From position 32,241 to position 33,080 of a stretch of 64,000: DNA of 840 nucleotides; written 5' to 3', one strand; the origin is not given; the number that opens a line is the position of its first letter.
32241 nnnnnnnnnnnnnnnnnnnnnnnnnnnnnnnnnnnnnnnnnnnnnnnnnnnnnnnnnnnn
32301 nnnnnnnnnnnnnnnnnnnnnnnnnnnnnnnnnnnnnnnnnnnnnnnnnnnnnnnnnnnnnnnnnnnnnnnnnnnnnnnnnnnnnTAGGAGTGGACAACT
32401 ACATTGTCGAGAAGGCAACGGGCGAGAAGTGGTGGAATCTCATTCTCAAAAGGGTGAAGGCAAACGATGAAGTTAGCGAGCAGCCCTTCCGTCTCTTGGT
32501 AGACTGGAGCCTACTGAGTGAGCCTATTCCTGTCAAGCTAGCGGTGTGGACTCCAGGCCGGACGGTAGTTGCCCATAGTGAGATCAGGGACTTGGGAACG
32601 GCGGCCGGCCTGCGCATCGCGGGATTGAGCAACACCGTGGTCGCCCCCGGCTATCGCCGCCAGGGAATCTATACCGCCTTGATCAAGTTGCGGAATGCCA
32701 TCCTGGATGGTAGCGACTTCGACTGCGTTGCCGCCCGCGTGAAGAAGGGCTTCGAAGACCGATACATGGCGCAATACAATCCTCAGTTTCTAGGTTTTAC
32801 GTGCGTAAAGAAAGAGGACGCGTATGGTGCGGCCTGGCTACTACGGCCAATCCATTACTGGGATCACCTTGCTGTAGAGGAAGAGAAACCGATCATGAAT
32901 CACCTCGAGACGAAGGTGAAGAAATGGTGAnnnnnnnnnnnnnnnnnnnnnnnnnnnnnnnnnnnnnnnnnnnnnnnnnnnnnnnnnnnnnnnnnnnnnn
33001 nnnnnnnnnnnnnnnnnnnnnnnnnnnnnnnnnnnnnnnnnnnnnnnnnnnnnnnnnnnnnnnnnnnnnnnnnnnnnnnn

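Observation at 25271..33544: Carbohydrate-modification island inserted between portal and head-morphogenesis genes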

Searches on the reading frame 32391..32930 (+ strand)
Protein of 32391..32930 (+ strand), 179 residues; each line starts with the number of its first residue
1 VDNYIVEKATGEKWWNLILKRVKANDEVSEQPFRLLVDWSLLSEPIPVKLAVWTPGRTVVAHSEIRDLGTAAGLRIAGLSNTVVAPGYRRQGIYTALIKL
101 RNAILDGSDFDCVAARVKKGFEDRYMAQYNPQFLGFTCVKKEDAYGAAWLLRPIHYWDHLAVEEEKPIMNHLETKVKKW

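Call 5: search_protein_families(library=pfam, max_evalue=0.1, proteins=[window:32391-32930:+])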
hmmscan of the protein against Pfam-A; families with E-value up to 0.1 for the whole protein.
window:32391-32930:+ (179 aa): 2 families
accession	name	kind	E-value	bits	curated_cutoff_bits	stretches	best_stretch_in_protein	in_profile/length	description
PF13508.13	Acetyltransf_7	-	0.0017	19.1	27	1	57-99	4-51/84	Acetyltransferase (GNAT) domain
PF00583.31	Acetyltransf_1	-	0.0024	18.6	20.7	1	53-99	38-82/116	Acetyltransferase (GNAT) family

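Call 7: search_protein_families(library=phrogs, max_evalue=0.001, proteins=[window:32391-32930:+])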
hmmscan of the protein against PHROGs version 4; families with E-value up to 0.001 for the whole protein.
window:32391-32930:+ (179 aa): 0 families

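Call 38: find_homologous_proteins(query=window:32391-32927:+)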
Query window:32391-32927:+ (179 aa): 10 proteins with E <= 0.001 among 114 candidates.
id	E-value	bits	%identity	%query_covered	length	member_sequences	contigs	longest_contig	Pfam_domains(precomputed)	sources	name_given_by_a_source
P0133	3.2e-118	410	100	100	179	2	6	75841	-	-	-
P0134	7.3e-65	236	64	100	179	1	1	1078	-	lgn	-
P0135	9.8e-43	164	54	99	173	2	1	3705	-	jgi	-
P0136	1.8e-41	160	55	100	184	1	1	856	-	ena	-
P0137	1.6e-38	151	50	98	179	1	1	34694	-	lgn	-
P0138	1.4e-37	147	49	100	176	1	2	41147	-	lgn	-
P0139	1.1e-34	138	46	100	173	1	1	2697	-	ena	-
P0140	1.7e-34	137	49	92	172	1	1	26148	-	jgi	jgi:hypothetical protein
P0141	3.9e-34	136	46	98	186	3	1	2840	-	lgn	-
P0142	8.5e-34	135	54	78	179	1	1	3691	-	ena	-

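Call 40: search_solved_structures(query=A3, max_evalue=10, show_alignments=1)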
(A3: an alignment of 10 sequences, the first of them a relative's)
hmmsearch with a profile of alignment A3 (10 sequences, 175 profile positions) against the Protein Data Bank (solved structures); distinct sequences matched with E-value up to 10: 6.
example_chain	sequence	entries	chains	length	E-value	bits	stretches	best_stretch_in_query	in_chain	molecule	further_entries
6vr2_A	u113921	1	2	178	1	12.2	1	53-107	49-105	Aminoglycoside 2'-N-acetyltransferase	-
6vou_A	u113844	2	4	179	1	12.2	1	53-107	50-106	Aminoglycoside 2'-N-acetyltransferase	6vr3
4my0_A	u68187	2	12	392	1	12.2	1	54-99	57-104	GCN5-related N-acetyltransferase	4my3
6vta_A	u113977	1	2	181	1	12.2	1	53-107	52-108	Aminoglycoside 2'-N-acetyltransferase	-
7jzs_A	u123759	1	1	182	1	12.2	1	53-107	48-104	Aminoglycoside 2'-N-acetyltransferase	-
5us1_A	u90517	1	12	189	1.1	12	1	53-107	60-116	Aminoglycoside 2'-N-acetyltransferase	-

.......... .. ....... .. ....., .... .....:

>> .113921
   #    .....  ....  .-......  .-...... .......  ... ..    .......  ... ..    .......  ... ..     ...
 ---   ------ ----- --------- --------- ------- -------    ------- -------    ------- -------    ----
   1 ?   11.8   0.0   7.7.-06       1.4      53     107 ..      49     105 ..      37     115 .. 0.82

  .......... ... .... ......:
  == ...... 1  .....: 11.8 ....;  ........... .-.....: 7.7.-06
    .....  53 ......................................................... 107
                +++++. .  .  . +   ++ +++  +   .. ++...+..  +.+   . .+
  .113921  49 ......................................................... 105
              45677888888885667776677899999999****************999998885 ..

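Call 41: search_protein_families(library=pfam, alignment_id=A3, max_evalue=0.05)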
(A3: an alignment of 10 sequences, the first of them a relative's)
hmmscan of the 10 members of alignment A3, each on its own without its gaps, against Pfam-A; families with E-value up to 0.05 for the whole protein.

A. member 1, P0133 (179 aa): 2 families
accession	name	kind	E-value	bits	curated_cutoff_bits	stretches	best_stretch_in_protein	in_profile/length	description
PF13508.13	Acetyltransf_7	-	0.0017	19.1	27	1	57-99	4-51/84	Acetyltransferase (GNAT) domain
PF00583.31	Acetyltransf_1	-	0.0024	18.6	20.7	0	53-99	38-82/116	Acetyltransferase (GNAT) family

B. families by the number of members that match (of 10 scanned): 2 families
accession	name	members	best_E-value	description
PF00583.31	Acetyltransf_1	2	0.0024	Acetyltransferase (GNAT) family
PF13508.13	Acetyltransf_7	1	0.0017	Acetyltransferase (GNAT) domain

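Call 54: predict_structure(alignment_id=A3)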
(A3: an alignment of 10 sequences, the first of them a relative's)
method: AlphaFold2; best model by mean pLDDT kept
length: 179 residues; sequences in the alignment: 10
mean_pLDDT: 89.9   pTM: 0.84
mean pLDDT of the five models: 89.9, 89.2, 89.0, 88.5, 88.1
residues with pLDDT >= 90: 116; 70-90: 56; 50-70: 7; < 50: 0
segments of 3 or more residues with pLDDT < 50: none
pLDDT, mean of each block of 10 residues (from residue 1): 94 94 90 92 94 94 96 93 90 90 92 90 78 81 89 86 91 82
secondary structure, 60 per line:
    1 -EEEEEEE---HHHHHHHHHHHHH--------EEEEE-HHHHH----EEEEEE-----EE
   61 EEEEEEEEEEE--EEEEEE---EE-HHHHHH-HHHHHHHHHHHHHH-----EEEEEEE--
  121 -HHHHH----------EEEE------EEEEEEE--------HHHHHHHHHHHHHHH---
elements in order: E2-8 H12-24 E33-37 H39-43 E48-53 E59-71 E74-79 H86-91 H93-106 E112-118 H122-126 E137-140 E147-153 H162-176

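Call 57: fold_search(model_id=the predicted structure, library=pdb)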
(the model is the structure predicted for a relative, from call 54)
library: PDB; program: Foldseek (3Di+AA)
matches with E <= 10: 1245; with E <= 0.001: 381
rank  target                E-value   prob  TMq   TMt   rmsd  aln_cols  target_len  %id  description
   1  5isv_A                9.4e-07  1.00  0.54  0.61   8.9       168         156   15  Crystal structure of the ribosomal-protein-S18-alanine N-acetyltransferase from Escherichia coli (released 2016-04-13)
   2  4u9w_B                1.2e-06  1.00  0.51  0.46   9.4       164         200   16  Crystal Structure of NatD bound to H4/H2A peptide and CoA (released 2015-01-28)
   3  5isv_B                1.3e-06  1.00  0.53  0.60   8.6       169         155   17  Crystal structure of the ribosomal-protein-S18-alanine N-acetyltransferase from Escherichia coli (released 2016-04-13)
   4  4u9w_D                1.5e-06  1.00  0.48  0.45   4.0       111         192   18  Crystal Structure of NatD bound to H4/H2A peptide and CoA (released 2015-01-28)
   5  2cnm_A                2.7e-06  1.00  0.50  0.59   9.1       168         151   15  RimI - Ribosomal S18 N-alpha-protein acetyltransferase in complex with a bisubstrate inhibitor (Cterm-Arg-Arg-Phe-Tyr- (released 2007-05-22)
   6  4u9w_A                2.9e-06  1.00  0.52  0.48   9.3       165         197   16  Crystal Structure of NatD bound to H4/H2A peptide and CoA (released 2015-01-28)
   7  7kd7_A                2.9e-06  1.00  0.50  0.45   9.5       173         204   16  Crystal structure of human NatD (NAA40) bound to a bisubstrate analogue (released 2021-06-16)
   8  4u9w_C                3.2e-06  1.00  0.54  0.50   8.5       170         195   14  Crystal Structure of NatD bound to H4/H2A peptide and CoA (released 2015-01-28)
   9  4u9v                  3.2e-06  1.00  0.51  0.47  10.1       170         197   16  Crystal structure of NatD (Naa40p) bound to acetyl CoA (released 2015-01-28)
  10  9evq_A                3.9e-06  1.00  0.56  0.48  10.6       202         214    9  Crystal structure of the kinetoplastid kinetochore protein KKT23 acetyltransferase domain from Trypanosoma brucei (released 2024-08-28)
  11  7kpu_A                3.9e-06  1.00  0.52  0.48   9.4       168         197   16  Crystal structure of human NatD (NAA40) bound to a bisubstrate analogue with a C-3 linker (released 2021-06-16)
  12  7kd7_D                5.0e-06  1.00  0.45  0.41   5.8       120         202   18  Crystal structure of human NatD (NAA40) bound to a bisubstrate analogue (released 2021-06-16)
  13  3lod                  5.7e-06  1.00  0.49  0.58   9.0       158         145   14  The crystal structure of the putative acyl-CoA N-acyltransferase from Klebsiella pneumoniae subsp.pneumoniae MGH 78578 (released 2010-03-16)
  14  7kpu_D                5.7e-06  1.00  0.50  0.46   9.4       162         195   17  Crystal structure of human NatD (NAA40) bound to a bisubstrate analogue with a C-3 linker (released 2021-06-16)
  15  5c82                  6.0e-06  1.00  0.45  0.47   4.2       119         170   15  Crystal structure of Nourseothricin acetyltransferase (released 2016-06-29)
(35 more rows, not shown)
